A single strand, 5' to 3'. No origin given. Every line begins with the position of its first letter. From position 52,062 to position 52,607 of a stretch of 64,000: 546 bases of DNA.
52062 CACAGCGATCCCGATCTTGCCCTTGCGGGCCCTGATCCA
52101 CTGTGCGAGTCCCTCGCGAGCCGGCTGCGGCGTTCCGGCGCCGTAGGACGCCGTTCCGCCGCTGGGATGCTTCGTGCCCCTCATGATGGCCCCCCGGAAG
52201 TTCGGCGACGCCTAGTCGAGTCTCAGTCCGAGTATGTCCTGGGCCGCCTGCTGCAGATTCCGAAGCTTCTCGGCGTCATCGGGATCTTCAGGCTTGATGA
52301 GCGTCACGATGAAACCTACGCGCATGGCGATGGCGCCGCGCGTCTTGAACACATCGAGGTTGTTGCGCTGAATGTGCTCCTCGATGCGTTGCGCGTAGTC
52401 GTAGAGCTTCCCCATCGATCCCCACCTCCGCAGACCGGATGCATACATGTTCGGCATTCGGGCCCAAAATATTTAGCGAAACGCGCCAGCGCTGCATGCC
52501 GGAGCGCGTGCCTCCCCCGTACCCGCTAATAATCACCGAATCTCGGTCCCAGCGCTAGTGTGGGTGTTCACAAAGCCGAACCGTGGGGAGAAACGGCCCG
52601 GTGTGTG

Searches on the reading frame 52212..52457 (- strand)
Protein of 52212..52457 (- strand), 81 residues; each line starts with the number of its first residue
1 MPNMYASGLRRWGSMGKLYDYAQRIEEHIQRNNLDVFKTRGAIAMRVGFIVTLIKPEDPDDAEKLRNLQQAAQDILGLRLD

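Call 3: search_protein_families(library=pfam, proteins=[window:52212-52457:-], max_evalue=0.1)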
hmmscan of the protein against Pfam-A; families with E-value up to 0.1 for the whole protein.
window:52212-52457:- (81 aa): 0 families

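Call 4: search_protein_families(library=ncbifam, proteins=[window:52212-52457:-], max_evalue=0.1)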
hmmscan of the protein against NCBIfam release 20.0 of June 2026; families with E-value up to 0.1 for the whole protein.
window:52212-52457:- (81 aa): 0 families

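Call 18: find_homologous_proteins(query=window:52215-52415:-, max_evalue=0.001)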
Query seq(67 aa) (67 aa): 72 proteins with E <= 0.001 among 72 candidates.
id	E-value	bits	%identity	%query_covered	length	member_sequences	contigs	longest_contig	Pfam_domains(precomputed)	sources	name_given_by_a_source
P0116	4.7e-36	138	100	100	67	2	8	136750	-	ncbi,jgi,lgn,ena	jgi:hypothetical protein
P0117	1.1e-30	121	84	100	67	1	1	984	-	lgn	-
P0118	4.3e-30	120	84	100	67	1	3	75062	-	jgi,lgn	jgi:hypothetical protein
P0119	4.5e-29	116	82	100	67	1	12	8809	-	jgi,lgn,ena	-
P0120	4.5e-29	116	82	100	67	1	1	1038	-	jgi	jgi:hypothetical protein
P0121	6.4e-29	116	81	100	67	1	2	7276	-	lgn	-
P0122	1.7e-28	115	79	100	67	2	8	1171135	-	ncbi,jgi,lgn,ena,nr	ncbi:MAG: hypothetical protein Q7W44_02505 [Coriobacteriia bacterium]|nr:hypothetical protein [Corio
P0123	1.7e-28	115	81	100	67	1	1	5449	-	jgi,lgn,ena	-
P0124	1.7e-28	115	79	100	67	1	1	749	-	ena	-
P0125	2.4e-28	114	81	100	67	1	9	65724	-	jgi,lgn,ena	jgi:hypothetical protein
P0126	6.5e-28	113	79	100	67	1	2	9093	-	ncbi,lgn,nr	ncbi:MAG: hypothetical protein U1E08_00290 [Coriobacteriia bacterium]|nr:hypothetical protein [Actin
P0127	9.5e-28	112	80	99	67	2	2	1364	-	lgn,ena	-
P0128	1.3e-27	112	78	100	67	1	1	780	-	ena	-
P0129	1.8e-27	111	75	100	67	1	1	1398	-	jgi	jgi:hypothetical protein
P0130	1.8e-27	111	78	100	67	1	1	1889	-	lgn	-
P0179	2.9e-21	92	67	99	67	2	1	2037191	-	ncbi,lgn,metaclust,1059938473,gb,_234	metaclust:\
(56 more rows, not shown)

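Call 19: find_encoding_contigs(protein=P0179, flank=8000, max_places=2)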
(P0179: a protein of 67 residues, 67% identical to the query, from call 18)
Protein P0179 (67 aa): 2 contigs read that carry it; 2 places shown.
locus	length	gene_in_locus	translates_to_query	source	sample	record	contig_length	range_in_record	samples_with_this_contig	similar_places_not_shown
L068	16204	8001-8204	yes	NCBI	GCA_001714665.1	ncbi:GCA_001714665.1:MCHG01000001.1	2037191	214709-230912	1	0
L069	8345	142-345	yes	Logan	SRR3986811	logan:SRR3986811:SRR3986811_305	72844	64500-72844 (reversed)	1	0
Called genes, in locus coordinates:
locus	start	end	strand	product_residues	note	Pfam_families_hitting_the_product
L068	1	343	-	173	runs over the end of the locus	-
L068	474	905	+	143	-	-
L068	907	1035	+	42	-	PF07739:TipAS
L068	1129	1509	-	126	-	PF02537:CRCB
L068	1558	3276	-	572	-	PF00654:Voltage_CLC, PF00571:CBS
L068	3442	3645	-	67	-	PF00313:CSD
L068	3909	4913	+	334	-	PF12801:Fer4_5, PF13237:Fer4_10 (weak), PF14697:Fer4_21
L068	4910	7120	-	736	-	PF22020:RlmL_1st, PF02926:THUMP, PF01170:UPF0020, PF10672:Methyltrans_SAM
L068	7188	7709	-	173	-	-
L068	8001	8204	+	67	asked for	-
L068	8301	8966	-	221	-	PF00899:ThiF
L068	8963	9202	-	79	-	PF14451:Ub-Mut7C (weak), PF02597:ThiS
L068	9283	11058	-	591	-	PF02730:AFOR_N, PF01314:AFOR_C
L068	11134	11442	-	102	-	-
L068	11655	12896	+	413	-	PF00270:DEAD, PF04851:ResIII, PF13245:AAA_19 (faint), PF00271:Helicase_C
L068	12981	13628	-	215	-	-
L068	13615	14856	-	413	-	PF04389:Peptidase_M28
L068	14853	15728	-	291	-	PF21302:Zn_ribbon_RlmA, PF08241:Methyltransf_11 (faint), PF13649:Methyltransf_25 (weak)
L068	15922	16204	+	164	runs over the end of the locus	PF03061:4HBT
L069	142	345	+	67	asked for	-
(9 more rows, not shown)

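Call 20: find_encoding_contigs(protein=P0116, flank=3000, max_places=3)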
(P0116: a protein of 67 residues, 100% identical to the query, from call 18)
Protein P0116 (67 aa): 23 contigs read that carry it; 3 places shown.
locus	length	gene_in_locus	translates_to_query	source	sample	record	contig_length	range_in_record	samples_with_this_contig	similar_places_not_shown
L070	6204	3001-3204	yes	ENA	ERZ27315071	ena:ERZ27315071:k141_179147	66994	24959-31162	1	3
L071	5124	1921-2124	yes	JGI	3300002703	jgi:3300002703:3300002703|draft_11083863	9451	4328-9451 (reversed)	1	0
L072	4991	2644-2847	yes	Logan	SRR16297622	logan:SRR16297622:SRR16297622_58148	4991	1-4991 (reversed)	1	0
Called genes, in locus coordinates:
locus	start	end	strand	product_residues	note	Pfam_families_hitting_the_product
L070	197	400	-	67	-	PF00313:CSD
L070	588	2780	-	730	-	PF22020:RlmL_1st, PF02926:THUMP, PF01170:UPF0020, PF13649:Methyltransf_25 (faint), PF10672:Methyltrans_SAM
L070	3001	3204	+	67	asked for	-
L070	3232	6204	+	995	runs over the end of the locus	PF14522:Cytochrome_C7 (faint)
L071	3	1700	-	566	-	?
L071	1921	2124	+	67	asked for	-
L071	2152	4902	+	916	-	PF14522:Cytochrome_C7 (faint)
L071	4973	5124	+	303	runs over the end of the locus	-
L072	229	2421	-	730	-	PF22020:RlmL_1st, PF02926:THUMP, PF01170:UPF0020, PF10672:Methyltrans_SAM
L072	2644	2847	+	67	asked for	-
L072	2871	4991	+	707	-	?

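Call 24: search_protein_families(library=pfam, proteins=[window:52215-52415:-], max_evalue=10)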
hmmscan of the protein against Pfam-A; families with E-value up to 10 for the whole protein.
seq(67 aa): 0 families

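Call 30: predict_structure(alignment_id=A2)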
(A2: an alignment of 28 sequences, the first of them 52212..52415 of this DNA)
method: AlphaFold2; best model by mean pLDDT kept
length: 67 residues; sequences in the alignment: 28
mean_pLDDT: 96.5   pTM: 0.82
mean pLDDT of the five models: 96.5, 95.9, 95.5, 94.2, 94.0
residues with pLDDT >= 90: 65; 70-90: 2; 50-70: 0; < 50: 0
segments of 3 or more residues with pLDDT < 50: none
pLDDT, mean of each block of 10 residues (from residue 1): 95 97 98 97 97 98 94
secondary structure, 60 per line:
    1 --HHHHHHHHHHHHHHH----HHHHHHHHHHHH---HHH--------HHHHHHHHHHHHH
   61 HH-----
elements in order: H3-17 H22-33 H48-62

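Call 33: fold_search(model_id=the predicted structure, library=pdb)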
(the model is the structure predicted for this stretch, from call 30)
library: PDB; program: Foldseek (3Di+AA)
matches with E <= 10: 172; with E <= 0.001: 0
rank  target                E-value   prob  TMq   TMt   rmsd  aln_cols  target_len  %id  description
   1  9oxn_B                1.0e-01  0.87  0.50  0.08   4.9        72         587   22  Compact, ligand-free state of Manduca sexta soluble guanylate cyclase mutant beta C122S (released 2025-11-12)
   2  3tfd_B                2.1e-01  0.90  0.58  0.26   3.7        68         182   20  Crystal structure of an H-NOX protein from Nostoc sp. PCC 7120, L66W mutant (released 2011-11-09)
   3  2ef8_A                2.1e-01  0.80  0.52  0.44   4.2        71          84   18  Crystal structure of C.EcoT38IS (released 2008-02-26)
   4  3tfd_A                2.3e-01  0.85  0.56  0.25   3.8        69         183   22  Crystal structure of an H-NOX protein from Nostoc sp. PCC 7120, L66W mutant (released 2011-11-09)
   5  8hbh_B                2.7e-01  0.69  0.50  0.08   4.5        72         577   22  Structure of human soluble guanylate cyclase in the NO-activated state at 3.1 angstrom (released 2023-04-19)
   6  6dxi                  3.1e-01  0.84  0.57  0.25   3.7        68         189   20  Crystal structure of H-NOX protein from Nostoc sp V52W/L67W double-mutant. (released 2018-07-11)
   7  3tfg_B                3.1e-01  0.82  0.56  0.25   3.8        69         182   22  Crystal structure of an H-NOX protein from Nostoc sp. PCC 7120, L66W/L67W double mutant (released 2011-11-09)
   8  3tff_A                3.1e-01  0.80  0.55  0.25   3.8        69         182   22  Crystal structure of an H-NOX protein from Nostoc sp. PCC 7120, L67W mutant (released 2011-11-09)
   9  3tfg_A                3.1e-01  0.80  0.55  0.25   3.8        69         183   22  Crystal structure of an H-NOX protein from Nostoc sp. PCC 7120, L66W/L67W double mutant (released 2011-11-09)
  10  3tf8_B                3.3e-01  0.80  0.55  0.25   3.8        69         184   22  Crystal structure of an H-NOX protein from Nostoc sp. PCC 7120 (released 2011-11-09)
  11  8hbf_B                3.3e-01  0.66  0.50  0.08   4.5        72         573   22  Structure of human soluble guanylate cyclase in the NO+Rio state at 3.1 angstrom (released 2023-04-19)
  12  2o09_A                3.7e-01  0.80  0.56  0.26   3.7        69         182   22  Crystal structure of the H-NOX domain from Nostoc sp. PCC 7120 (released 2007-01-30)
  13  4iae_A                3.7e-01  0.77  0.56  0.25   3.5        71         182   21  Crystal structure of BAY 60-2770 bound to nostoc H-NOX domain (released 2013-11-20)
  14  3tf8_A                4.2e-01  0.75  0.56  0.25   3.8        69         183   22  Crystal structure of an H-NOX protein from Nostoc sp. PCC 7120 (released 2011-11-09)
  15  6mx5                  4.2e-01  0.69  0.54  0.24   3.6        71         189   24  Crystal structure of H-NOX protein from Nostoc sp. (released 2018-11-07)
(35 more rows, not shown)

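Call 34: search_solved_structures(query=A2, max_evalue=10, show_alignments=3)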
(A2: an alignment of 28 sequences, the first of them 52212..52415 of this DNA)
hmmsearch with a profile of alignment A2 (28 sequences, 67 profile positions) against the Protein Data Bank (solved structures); distinct sequences matched with E-value up to 10: 5.
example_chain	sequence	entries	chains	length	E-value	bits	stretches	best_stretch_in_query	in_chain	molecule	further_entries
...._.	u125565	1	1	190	0.0002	24.6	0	29-60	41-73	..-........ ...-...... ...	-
7smj_A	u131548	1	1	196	0.00024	24.3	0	29-60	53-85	AI-designed TIM-barrel F2N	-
1sem_A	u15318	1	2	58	0.38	14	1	26-46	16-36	SEM-5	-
1k76_A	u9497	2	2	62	0.41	14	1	26-46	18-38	SEX MUSCLE ABNORMAL PROTEIN 5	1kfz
2sem_A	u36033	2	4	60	0.41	13.9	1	26-46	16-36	PROTEIN (SEX MUSCLE ABNORMAL PROTEIN 5) | SEX MUSCLE ABNORMAL PROTEIN 5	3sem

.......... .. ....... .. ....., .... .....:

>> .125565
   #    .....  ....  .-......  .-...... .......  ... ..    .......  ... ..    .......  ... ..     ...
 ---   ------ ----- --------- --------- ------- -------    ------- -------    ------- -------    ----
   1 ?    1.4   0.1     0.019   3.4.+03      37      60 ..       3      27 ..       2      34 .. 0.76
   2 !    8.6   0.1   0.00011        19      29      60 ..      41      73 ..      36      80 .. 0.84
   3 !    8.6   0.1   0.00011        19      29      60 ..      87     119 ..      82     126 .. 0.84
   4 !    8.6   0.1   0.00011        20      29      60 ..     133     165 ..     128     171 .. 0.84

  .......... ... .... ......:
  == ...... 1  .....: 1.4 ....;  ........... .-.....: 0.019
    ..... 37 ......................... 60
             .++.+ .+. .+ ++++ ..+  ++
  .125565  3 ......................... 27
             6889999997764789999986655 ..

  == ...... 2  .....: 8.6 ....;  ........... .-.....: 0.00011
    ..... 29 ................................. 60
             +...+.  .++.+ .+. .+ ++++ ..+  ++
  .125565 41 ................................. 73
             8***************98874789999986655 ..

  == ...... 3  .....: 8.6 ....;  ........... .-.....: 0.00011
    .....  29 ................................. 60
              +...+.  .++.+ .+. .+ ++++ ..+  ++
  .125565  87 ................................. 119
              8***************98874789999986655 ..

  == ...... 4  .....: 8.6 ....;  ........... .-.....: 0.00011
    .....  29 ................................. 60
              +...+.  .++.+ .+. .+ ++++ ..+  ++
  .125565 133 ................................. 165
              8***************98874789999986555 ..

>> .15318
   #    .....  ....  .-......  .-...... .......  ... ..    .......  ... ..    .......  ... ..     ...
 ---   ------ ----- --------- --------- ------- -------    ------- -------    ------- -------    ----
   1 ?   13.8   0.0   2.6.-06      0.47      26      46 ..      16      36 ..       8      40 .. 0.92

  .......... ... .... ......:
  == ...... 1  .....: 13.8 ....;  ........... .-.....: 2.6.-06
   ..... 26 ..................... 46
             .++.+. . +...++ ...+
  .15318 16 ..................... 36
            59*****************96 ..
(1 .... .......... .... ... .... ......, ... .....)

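Call 47: search_protein_representatives(alignment_id=A2)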
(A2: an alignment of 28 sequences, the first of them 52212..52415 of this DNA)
Query: 28 sequences, 67 profile positions. Proteins with E-value up to 0.001 (for the whole library): 115; up to 1e-10: 67; up to 1e-30: 0. The best 115 are listed.
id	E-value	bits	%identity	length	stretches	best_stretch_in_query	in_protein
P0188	3.3e-29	116.8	-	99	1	1-66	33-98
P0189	1.6e-25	105.0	-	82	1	2-67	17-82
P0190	5.6e-25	103.3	-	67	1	1-65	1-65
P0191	7.6e-25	102.8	-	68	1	1-66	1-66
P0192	2.3e-21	91.7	-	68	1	1-65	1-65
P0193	1.8e-20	88.8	-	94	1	1-62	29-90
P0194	2.4e-20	88.4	-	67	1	1-66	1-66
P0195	1.5e-19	85.9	-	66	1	1-65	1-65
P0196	3.9e-19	84.6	-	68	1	1-66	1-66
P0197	1.9e-18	82.4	-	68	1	1-66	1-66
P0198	4.9e-18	81.0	-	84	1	1-67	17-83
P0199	6.8e-18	80.6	-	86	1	1-66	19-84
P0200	8.4e-18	80.3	-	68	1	1-66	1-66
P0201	9.0e-17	77.0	-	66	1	1-66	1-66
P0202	1.3e-16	76.4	-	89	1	1-66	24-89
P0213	7.8e-14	67.6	-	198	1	2-63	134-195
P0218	2.2e-13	66.1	-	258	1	2-63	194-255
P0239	5.0e-12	61.8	-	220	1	3-63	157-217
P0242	9.0e-12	61.0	-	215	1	3-63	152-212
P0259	3.4e-10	55.9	-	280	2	4-64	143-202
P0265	9.0e-10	54.5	-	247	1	4-63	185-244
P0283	8.6e-08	48.2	-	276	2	4-63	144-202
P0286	2.7e-07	46.6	-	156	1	3-45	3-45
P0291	5.2e-07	45.7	-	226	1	2-63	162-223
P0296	8.4e-07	45.0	-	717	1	3-63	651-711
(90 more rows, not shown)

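Call 49: search_protein_families(library=pfam, proteins=[P0213, P0218, P0265, P0296, P0259, P0283, P0286, P0239, P0242, P0291], max_evalue=0.01)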
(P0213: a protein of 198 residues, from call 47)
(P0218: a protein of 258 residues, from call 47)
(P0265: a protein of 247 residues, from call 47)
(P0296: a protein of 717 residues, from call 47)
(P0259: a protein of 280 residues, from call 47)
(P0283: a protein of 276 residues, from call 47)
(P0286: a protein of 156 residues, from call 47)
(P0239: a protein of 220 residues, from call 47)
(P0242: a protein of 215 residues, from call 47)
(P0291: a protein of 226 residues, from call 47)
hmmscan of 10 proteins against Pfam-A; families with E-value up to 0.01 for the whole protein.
P0213 (198 aa): 1 family
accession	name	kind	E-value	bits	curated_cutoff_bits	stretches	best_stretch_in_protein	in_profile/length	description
PF03259.23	Robl_LC7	-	0.0023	18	23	0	2-67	3-65/91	Roadblock/LC7 domain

P0218 (258 aa): 0 families

P0265 (247 aa): 1 family
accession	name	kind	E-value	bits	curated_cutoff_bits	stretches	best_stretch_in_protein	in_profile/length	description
PF03259.23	Robl_LC7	-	3.1e-05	24.1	23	1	2-85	3-88/91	Roadblock/LC7 domain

P0296 (717 aa): 3 families
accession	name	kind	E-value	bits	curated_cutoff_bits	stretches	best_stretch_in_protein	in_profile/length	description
PF03961.19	FapA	-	2.7e-57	194.9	31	1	367-630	3-266/272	Flagellar Assembly Protein A beta solenoid domain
PF20250.3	FapA_N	-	6e-40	136.9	27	1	182-358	1-177/178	Flagellar Assembly Protein A N-terminal region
PF03775.22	MinC_C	-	0.00091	19.6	33.2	1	388-432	2-47/102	Septum formation inhibitor MinC, C-terminal domain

P0259 (280 aa): 0 families

P0283 (276 aa): 0 families

P0286 (156 aa): 4 families
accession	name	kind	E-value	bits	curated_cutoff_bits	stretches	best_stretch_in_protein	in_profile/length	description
PF00534.26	Glycos_transf_1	-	3.2e-19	69.5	26.4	1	35-124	76-163/172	Glycosyl transferases group 1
PF13692.12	Glyco_trans_1_4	-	3.5e-18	66.7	27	1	35-115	62-139/142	Glycosyl transferases group 1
PF20706.3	GT4-conflict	-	4e-07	29.8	26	1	47-100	277-334/385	Family 4 Glycosyltransferase in conflict systems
PF05693.19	Glycogen_syn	-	0.0027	16.8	27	1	52-85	470-503/639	Glycogen synthase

P0239 (220 aa): 1 family
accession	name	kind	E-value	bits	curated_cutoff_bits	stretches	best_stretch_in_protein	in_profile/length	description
PF03259.23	Robl_LC7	-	0.0054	16.9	23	1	5-54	6-55/91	Roadblock/LC7 domain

P0242 (215 aa): 0 families

P0291 (226 aa): 0 families

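Call 65: find_encoding_contigs(protein=P0265, flank=5000, max_places=3)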
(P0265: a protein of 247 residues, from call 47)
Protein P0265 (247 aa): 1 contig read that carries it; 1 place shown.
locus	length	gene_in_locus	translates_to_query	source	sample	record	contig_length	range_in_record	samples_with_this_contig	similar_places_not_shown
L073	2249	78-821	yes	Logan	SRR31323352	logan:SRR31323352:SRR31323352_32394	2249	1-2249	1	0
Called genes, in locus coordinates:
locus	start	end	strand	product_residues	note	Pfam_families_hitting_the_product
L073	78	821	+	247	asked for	-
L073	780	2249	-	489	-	?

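Call 66: find_encoding_contigs(protein=P0213, flank=5000, max_places=3)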
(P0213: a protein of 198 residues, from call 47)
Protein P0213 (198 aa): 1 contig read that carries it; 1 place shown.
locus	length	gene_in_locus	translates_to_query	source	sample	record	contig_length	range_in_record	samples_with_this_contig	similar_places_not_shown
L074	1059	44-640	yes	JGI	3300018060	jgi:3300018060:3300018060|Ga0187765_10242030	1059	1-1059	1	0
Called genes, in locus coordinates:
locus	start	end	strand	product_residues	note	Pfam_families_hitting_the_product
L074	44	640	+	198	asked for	-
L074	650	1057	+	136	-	?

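Call 67: find_encoding_contigs(protein=P0259, flank=5000, max_places=3)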
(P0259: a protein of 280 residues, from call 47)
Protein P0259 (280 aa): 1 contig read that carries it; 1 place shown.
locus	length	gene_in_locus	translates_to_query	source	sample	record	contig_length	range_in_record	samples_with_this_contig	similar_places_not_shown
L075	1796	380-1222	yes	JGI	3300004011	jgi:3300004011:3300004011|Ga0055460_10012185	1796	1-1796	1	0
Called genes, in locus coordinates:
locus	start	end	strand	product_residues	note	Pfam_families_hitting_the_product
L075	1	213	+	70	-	?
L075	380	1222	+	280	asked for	-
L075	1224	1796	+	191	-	?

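Call 68: find_encoding_contigs(protein=P0296, flank=5000, max_places=3)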
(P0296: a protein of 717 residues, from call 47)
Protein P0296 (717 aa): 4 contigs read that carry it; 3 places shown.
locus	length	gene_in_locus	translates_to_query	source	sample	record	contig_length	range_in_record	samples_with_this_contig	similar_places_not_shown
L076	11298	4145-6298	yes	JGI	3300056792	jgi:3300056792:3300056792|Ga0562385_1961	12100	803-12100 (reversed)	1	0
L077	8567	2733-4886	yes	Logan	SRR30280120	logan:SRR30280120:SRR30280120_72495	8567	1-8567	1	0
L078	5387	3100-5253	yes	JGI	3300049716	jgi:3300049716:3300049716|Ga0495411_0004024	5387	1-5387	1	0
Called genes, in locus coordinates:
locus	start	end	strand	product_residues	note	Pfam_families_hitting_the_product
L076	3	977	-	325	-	?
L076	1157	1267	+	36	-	-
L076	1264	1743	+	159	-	-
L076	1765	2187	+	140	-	PF10412:TrwB_AAD_bind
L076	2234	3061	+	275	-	-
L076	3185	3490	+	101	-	-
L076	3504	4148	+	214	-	PF08668:HDOD, PF01966:HD (weak)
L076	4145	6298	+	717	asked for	PF20250:FapA_N, PF03961:FapA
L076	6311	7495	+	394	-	PF14827:dCache_3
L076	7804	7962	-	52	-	-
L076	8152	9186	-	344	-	-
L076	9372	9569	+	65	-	-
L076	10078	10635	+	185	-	-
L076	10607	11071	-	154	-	-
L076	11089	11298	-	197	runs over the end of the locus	-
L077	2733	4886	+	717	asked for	PF20250:FapA_N, PF03961:FapA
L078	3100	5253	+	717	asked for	PF20250:FapA_N, PF03961:FapA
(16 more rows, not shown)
